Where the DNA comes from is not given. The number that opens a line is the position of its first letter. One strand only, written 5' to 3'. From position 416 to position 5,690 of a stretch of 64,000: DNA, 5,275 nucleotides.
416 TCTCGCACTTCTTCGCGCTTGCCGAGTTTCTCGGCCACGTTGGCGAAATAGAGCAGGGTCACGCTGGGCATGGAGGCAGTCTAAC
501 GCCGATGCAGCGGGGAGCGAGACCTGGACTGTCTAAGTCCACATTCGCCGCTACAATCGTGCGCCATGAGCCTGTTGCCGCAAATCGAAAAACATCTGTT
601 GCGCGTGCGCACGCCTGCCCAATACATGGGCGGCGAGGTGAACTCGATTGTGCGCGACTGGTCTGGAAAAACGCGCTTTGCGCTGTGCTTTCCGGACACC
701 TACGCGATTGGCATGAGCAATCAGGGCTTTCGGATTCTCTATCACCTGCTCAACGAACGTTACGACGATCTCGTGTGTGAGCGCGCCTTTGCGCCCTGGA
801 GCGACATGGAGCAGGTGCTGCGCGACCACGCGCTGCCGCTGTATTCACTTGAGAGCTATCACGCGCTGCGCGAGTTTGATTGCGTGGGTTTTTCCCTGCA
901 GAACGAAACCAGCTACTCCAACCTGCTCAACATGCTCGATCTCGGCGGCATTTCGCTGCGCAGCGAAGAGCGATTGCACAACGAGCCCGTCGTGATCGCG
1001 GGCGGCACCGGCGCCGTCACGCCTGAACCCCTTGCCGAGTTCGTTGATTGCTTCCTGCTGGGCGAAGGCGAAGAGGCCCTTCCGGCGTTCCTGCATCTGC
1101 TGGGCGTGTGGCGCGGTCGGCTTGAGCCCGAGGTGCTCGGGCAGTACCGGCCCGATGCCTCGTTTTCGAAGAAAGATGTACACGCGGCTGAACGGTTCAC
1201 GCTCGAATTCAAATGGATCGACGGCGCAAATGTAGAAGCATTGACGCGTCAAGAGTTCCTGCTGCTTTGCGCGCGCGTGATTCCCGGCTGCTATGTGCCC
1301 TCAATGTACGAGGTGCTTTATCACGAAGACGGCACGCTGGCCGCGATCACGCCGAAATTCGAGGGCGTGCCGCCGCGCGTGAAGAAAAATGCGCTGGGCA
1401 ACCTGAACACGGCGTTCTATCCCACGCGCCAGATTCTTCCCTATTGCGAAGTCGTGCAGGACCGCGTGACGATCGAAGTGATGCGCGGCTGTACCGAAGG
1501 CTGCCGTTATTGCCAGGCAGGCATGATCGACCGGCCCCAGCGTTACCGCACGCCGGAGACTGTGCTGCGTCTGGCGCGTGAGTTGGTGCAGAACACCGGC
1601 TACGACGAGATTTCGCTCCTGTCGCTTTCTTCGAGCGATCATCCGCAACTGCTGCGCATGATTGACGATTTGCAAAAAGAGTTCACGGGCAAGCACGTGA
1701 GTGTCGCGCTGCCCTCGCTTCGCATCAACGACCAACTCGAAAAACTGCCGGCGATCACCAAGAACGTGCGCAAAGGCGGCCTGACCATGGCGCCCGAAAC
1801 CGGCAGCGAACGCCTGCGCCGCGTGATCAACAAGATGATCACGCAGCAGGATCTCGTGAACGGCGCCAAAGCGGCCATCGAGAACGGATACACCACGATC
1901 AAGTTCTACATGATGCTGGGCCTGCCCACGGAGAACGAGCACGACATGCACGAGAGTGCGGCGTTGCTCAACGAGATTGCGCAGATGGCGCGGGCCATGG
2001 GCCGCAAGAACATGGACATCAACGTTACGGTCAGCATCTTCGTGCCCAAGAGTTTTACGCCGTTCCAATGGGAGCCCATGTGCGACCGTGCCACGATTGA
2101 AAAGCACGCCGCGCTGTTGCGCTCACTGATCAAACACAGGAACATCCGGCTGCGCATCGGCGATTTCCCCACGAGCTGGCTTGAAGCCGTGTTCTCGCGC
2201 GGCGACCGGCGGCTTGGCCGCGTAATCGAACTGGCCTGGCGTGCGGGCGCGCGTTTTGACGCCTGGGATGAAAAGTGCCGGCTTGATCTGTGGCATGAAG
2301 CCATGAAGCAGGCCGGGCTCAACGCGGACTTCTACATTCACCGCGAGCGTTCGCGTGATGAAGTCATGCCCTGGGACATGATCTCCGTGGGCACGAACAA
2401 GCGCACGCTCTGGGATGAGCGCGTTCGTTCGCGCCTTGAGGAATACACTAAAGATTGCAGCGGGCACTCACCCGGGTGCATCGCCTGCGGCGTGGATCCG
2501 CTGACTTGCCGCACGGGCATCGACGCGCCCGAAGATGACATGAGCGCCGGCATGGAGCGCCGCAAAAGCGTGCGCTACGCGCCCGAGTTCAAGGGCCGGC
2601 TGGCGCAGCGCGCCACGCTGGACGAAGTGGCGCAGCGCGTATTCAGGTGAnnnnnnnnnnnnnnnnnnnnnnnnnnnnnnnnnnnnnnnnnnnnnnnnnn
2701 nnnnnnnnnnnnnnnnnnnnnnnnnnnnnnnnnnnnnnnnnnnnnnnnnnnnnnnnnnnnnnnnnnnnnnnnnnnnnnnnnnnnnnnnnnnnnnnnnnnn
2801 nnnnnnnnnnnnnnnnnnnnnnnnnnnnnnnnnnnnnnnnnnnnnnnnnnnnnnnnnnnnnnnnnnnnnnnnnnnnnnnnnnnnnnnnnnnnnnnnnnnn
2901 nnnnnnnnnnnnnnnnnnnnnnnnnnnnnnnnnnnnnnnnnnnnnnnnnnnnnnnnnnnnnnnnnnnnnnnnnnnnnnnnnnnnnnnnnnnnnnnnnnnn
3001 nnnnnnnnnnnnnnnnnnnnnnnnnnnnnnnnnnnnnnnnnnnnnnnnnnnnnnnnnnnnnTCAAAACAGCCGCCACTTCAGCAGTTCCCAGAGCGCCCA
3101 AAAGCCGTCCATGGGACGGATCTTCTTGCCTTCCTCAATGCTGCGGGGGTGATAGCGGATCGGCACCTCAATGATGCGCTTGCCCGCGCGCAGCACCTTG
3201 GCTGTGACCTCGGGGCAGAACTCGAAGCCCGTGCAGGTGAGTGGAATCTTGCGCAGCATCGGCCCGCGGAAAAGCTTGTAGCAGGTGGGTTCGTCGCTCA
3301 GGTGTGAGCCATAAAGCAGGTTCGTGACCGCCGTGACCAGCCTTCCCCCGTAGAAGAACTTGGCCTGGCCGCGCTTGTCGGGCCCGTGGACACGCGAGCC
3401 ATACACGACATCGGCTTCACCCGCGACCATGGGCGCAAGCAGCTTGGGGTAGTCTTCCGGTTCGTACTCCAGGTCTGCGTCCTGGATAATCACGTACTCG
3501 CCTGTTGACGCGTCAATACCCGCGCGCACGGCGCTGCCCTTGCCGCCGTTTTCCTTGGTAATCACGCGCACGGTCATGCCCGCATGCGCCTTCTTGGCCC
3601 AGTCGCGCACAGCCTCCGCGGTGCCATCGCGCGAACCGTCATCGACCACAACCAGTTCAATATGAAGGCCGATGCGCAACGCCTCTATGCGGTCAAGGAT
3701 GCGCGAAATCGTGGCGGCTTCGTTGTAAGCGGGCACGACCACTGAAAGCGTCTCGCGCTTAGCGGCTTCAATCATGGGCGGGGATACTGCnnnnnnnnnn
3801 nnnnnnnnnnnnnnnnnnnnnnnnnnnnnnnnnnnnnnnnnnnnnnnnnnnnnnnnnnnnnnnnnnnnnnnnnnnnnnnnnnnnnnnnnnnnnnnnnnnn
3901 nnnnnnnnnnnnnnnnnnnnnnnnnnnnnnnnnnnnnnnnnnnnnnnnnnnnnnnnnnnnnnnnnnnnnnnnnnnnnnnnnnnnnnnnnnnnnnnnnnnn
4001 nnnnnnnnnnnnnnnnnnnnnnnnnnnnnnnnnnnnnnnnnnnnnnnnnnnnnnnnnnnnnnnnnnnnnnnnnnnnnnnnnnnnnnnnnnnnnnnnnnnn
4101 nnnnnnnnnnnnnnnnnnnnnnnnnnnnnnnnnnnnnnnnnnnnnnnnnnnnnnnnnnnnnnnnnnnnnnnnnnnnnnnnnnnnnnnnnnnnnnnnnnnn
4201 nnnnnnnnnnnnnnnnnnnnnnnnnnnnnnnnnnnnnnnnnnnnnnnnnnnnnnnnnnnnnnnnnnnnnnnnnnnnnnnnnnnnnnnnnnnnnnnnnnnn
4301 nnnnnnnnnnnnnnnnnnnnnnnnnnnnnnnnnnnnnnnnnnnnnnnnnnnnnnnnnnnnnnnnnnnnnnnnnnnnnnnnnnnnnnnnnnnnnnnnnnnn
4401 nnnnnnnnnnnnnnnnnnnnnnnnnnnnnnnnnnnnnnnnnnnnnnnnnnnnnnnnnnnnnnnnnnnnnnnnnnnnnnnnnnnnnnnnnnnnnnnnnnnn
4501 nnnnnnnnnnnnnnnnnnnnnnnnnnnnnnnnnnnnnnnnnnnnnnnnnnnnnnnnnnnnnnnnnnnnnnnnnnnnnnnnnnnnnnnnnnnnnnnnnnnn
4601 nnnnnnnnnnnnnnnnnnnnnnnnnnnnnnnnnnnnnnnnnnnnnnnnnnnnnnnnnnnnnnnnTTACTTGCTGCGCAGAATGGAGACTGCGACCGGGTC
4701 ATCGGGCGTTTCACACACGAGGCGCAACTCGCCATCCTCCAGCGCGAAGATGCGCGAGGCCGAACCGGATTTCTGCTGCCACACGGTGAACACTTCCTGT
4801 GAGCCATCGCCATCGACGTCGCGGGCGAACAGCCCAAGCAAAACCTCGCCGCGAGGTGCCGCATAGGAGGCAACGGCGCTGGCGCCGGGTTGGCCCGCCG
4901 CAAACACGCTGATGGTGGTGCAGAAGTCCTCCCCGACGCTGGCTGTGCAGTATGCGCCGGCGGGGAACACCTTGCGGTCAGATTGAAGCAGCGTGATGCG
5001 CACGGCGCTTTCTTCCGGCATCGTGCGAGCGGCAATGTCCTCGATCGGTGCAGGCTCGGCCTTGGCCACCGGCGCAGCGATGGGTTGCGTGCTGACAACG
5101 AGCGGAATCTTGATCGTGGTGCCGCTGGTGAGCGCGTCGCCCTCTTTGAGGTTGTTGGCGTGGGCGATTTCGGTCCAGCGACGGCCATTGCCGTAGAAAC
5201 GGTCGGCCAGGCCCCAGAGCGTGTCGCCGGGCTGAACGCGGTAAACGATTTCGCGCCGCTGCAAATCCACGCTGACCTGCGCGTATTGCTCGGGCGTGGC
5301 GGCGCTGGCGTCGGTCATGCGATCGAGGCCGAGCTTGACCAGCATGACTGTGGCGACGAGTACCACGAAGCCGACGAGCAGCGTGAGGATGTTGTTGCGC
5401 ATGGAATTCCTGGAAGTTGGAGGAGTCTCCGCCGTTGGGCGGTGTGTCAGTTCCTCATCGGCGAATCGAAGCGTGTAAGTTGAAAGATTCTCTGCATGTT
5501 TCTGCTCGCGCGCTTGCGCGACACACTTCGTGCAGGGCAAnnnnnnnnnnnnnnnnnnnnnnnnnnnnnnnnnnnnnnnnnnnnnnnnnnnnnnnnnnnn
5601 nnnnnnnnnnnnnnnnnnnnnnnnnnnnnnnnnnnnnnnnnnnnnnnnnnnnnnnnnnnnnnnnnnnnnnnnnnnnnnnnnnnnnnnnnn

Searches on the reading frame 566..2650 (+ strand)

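Call 11: search_protein_families(library=pfam, proteins=[window:566-2650:+], max_evalue=0.001)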
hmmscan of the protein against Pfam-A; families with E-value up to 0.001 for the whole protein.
window:566-2650:+ (694 aa): 3 families
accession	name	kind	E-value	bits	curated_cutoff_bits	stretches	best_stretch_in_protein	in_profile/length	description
PF19864.5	Radical_SAM_N2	-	1.3e-49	167.9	29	1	54-183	1-129/151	Radical SAM proteins, N-terminal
PF04055.27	Radical_SAM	-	1.8e-23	84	29.5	1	303-467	1-165/166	Radical SAM superfamily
PF02310.24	B12-binding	-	3.7e-05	24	32.1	1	95-175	43-120/121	B12 binding domain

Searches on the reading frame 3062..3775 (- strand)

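Call 11: search_protein_families(library=pfam, proteins=[window:3062-3775:-], max_evalue=0.001)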
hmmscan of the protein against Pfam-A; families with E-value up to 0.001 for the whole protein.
window:3062-3775:- (237 aa): 2 families
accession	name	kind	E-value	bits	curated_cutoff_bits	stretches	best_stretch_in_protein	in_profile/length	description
PF00535.33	Glycos_transf_2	-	6e-35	121.1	23.3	1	11-174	1-164/168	Glycosyl transferase family 2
PF13641.12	Glyco_tranf_2_3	-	8e-09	36.3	27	1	10-102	3-97/230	Glycosyltransferase like family 2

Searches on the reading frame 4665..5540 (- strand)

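Call 11: search_protein_families(library=pfam, proteins=[window:4665-5540:-], max_evalue=0.001)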
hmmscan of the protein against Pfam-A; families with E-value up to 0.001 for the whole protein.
window:4665-5540:- (291 aa): 1 family
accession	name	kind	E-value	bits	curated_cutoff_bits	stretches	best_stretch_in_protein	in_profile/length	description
PF01476.26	LysM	-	6e-11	42.6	20.9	1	100-146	1-43/43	LysM domain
